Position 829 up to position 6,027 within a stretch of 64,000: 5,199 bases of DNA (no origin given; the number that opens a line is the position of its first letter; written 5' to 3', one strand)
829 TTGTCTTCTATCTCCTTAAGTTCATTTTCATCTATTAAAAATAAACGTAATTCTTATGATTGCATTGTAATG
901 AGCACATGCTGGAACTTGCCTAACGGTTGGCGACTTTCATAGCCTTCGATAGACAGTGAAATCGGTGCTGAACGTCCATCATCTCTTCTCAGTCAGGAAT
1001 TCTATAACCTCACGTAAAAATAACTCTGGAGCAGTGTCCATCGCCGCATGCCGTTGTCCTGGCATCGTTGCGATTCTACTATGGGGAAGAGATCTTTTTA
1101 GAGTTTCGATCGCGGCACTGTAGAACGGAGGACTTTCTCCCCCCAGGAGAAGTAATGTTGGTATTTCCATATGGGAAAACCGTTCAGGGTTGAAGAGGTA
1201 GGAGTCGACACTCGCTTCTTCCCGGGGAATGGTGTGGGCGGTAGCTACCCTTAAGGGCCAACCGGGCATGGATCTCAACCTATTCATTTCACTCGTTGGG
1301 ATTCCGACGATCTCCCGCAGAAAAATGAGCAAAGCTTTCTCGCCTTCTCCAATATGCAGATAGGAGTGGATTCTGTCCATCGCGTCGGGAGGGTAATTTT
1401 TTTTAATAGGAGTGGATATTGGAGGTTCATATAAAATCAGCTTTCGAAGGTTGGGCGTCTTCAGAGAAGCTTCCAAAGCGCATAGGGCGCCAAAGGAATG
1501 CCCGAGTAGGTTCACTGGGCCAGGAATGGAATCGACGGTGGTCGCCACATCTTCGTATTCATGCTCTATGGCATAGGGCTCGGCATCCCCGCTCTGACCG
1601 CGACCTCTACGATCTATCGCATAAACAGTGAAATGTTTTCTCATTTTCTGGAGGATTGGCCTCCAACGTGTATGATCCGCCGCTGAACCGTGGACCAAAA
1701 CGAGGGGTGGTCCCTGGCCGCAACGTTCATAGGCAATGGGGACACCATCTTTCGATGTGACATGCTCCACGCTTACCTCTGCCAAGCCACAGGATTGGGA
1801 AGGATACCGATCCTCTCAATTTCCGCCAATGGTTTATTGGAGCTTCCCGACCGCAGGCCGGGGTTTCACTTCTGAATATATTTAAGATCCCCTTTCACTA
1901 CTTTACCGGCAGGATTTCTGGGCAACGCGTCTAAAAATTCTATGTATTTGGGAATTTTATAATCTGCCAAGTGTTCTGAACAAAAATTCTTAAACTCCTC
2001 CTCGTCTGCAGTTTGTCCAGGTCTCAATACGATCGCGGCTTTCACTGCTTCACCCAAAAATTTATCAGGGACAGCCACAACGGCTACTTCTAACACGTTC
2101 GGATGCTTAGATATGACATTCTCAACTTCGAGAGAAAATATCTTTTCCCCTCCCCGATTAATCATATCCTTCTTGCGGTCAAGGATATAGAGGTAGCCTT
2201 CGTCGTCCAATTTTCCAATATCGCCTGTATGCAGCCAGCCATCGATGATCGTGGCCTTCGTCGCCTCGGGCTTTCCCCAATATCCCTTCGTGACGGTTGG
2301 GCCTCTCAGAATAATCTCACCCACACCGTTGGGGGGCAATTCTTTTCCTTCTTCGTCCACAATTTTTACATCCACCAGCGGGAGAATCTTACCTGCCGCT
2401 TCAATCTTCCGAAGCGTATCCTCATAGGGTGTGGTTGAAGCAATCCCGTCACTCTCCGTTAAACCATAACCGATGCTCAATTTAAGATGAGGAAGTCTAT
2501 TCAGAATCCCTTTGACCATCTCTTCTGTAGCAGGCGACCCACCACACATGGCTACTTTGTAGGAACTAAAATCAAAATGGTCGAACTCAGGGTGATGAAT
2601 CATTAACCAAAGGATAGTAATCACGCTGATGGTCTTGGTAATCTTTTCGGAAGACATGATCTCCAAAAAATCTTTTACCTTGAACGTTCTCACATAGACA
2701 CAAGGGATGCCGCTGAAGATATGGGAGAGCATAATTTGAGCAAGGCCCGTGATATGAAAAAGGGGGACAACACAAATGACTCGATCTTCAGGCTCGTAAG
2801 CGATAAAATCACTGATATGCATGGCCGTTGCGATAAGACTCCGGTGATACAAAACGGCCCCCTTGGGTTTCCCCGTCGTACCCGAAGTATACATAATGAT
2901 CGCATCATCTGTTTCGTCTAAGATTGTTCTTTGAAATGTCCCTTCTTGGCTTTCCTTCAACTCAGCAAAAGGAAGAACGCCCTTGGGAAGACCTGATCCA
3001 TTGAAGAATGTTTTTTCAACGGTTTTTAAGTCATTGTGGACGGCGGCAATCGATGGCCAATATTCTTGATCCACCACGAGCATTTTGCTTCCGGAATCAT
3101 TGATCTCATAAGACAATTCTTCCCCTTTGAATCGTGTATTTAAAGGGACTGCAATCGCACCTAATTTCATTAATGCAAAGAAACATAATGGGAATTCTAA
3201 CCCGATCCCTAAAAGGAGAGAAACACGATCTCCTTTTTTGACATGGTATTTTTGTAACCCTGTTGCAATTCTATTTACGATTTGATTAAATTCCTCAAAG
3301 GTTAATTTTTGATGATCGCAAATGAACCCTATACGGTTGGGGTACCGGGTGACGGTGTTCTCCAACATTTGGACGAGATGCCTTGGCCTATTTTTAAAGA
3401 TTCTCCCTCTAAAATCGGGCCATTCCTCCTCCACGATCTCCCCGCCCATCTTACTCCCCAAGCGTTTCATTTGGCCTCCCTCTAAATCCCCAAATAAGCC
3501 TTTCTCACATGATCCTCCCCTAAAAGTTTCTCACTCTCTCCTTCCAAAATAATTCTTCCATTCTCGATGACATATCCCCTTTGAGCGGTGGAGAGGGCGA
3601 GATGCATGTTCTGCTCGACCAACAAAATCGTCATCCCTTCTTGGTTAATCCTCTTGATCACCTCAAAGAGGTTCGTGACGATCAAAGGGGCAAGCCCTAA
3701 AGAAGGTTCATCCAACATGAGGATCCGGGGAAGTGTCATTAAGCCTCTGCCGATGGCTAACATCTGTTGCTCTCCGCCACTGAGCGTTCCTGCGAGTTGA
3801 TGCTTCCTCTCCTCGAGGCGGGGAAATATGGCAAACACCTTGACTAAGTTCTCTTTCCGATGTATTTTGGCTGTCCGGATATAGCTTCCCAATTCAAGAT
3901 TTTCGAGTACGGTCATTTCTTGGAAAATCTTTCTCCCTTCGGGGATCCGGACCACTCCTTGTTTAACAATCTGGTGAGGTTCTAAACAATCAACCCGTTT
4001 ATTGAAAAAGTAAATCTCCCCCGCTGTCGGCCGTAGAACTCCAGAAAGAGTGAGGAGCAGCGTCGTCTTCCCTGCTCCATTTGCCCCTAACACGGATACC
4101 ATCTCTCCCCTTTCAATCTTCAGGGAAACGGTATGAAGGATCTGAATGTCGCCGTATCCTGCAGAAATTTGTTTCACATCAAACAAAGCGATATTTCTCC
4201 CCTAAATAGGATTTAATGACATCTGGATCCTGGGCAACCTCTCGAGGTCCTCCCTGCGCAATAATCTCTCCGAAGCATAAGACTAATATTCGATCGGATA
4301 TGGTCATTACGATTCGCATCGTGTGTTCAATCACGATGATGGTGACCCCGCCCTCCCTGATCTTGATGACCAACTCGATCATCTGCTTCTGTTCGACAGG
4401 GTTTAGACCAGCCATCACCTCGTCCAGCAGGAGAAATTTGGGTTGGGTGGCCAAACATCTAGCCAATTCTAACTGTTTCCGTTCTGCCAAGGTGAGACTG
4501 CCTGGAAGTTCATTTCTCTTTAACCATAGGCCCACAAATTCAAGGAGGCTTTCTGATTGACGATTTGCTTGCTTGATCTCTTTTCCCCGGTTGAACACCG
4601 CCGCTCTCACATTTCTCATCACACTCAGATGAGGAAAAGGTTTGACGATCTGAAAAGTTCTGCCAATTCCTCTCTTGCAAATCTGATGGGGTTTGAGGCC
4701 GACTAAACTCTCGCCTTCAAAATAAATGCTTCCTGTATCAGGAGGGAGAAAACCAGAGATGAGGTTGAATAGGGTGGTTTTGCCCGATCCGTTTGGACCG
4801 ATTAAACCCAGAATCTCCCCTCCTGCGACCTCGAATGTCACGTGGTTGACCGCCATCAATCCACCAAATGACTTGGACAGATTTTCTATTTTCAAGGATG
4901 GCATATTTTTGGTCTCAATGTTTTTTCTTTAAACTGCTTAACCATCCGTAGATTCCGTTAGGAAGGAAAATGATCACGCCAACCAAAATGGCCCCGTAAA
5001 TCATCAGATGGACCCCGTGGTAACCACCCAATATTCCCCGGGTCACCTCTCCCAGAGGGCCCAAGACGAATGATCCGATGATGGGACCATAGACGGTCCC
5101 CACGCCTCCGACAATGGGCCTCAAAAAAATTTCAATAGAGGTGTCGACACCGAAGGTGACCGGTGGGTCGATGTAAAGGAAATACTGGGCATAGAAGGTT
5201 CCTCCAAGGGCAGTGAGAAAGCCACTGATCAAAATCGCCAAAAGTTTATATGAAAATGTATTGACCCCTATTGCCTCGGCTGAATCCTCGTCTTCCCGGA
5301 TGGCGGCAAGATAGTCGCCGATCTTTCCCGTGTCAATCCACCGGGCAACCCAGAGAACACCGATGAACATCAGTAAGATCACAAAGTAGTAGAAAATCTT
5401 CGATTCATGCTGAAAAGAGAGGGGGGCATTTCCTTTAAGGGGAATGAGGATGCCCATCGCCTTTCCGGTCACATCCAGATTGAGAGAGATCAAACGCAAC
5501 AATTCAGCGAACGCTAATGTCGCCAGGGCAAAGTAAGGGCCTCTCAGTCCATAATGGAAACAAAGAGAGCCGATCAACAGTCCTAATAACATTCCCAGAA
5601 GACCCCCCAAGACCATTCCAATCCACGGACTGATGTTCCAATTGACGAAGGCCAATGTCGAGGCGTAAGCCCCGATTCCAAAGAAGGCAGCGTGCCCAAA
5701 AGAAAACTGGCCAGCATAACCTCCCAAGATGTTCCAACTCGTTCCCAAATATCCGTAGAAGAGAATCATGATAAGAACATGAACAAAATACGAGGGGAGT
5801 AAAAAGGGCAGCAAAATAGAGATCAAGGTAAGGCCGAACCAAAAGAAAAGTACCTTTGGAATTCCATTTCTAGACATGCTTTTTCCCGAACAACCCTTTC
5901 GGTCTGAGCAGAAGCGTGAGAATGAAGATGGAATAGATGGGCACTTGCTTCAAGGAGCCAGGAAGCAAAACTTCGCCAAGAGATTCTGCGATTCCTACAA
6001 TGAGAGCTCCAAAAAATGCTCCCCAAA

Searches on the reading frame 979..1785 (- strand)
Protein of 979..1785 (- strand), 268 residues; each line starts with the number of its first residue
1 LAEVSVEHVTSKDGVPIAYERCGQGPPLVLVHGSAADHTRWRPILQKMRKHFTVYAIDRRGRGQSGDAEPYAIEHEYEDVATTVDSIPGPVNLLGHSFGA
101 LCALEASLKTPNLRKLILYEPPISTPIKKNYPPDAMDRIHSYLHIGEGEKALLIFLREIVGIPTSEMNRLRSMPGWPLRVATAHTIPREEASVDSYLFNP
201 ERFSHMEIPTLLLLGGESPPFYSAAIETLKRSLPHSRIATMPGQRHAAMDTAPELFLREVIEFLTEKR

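Call 64: search_protein_families(library=pfam, proteins=[window:979-1785:-], max_evalue=1e-8)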
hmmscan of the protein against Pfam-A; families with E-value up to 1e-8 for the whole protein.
window:979-1785:- (268 aa): 3 families
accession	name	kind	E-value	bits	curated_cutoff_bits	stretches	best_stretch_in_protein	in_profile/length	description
PF12697.13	Abhydrolase_6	-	2e-21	78.1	26.3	1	28-257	1-215/217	Alpha/beta hydrolase family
PF00561.26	Abhydrolase_1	-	1.7e-13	51.3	25.8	1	26-126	1-106/245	alpha/beta hydrolase fold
PF12146.15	Hydrolase_4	-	3.2e-12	46.7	27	1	28-247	7-233/239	Serine aminopeptidase, S33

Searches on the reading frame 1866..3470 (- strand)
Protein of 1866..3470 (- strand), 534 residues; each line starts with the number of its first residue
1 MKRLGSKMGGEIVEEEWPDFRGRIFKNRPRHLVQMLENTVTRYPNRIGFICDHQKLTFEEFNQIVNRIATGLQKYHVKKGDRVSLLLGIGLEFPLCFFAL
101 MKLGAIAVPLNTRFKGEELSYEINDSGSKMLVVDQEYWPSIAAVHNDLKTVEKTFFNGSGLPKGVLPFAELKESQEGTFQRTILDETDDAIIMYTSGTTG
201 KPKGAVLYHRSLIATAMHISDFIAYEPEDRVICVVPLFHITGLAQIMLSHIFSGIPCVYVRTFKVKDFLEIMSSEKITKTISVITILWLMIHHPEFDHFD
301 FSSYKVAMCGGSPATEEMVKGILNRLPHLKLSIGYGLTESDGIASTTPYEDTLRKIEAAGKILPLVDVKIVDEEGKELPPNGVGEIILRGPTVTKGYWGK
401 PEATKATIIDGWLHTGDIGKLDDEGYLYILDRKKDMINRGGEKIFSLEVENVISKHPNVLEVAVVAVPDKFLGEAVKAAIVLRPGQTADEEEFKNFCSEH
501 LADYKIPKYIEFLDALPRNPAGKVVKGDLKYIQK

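Call 64: search_protein_families(library=pfam, proteins=[window:1866-3470:-], max_evalue=1e-8)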
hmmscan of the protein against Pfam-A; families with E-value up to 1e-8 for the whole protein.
window:1866-3470:- (534 aa): 2 families
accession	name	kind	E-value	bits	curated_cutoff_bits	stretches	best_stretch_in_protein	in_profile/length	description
PF00501.34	AMP-binding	-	4.5e-85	286.2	29.9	1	36-398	1-384/384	AMP-binding enzyme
PF13193.12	AMP-binding_C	-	6.3e-20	72.3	24.5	1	448-523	1-76/76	AMP-binding enzyme C-terminal domain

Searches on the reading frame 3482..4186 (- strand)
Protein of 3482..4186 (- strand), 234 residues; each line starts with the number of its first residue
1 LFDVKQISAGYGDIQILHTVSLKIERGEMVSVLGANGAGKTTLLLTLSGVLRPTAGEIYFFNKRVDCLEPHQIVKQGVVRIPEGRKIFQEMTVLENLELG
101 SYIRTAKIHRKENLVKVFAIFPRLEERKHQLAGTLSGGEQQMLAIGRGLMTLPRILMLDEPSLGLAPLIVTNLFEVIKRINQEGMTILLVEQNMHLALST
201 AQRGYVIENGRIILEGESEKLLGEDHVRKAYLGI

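Call 64: search_protein_families(library=pfam, proteins=[window:3482-4186:-], max_evalue=1e-8)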
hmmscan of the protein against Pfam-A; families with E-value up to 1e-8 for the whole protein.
window:3482-4186:- (234 aa): 1 family
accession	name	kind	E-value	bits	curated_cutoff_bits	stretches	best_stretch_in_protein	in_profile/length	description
PF00005.33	ABC_tran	-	4.3e-29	102.3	25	1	17-162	1-136/137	ABC transporter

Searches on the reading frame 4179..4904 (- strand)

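Call 64: search_protein_families(library=pfam, proteins=[window:4179-4904:-], max_evalue=1e-8)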
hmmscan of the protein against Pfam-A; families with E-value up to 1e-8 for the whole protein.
window:4179-4904:- (241 aa): 1 family
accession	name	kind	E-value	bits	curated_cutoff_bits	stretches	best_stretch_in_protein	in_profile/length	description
PF00005.33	ABC_tran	-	9.2e-29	101.2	25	1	20-164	2-136/137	ABC transporter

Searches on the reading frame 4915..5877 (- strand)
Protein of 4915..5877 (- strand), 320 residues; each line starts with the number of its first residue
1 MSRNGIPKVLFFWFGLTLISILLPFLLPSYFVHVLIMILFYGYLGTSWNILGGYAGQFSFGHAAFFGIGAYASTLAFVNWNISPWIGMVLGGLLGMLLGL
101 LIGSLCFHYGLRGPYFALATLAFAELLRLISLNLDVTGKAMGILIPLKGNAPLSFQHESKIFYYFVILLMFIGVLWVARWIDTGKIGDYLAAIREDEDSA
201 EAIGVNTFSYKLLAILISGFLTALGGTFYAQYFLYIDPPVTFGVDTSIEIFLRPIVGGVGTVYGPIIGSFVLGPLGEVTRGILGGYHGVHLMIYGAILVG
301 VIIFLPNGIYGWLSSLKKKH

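Call 64: search_protein_families(library=pfam, proteins=[window:4915-5877:-], max_evalue=1e-8)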
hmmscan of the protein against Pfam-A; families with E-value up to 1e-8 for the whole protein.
window:4915-5877:- (320 aa): 1 family
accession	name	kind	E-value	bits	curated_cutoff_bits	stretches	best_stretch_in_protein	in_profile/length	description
PF02653.21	BPD_transp_2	-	1.2e-38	133.2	26.8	1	32-301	3-268/269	Branched-chain amino acid transport system / permease component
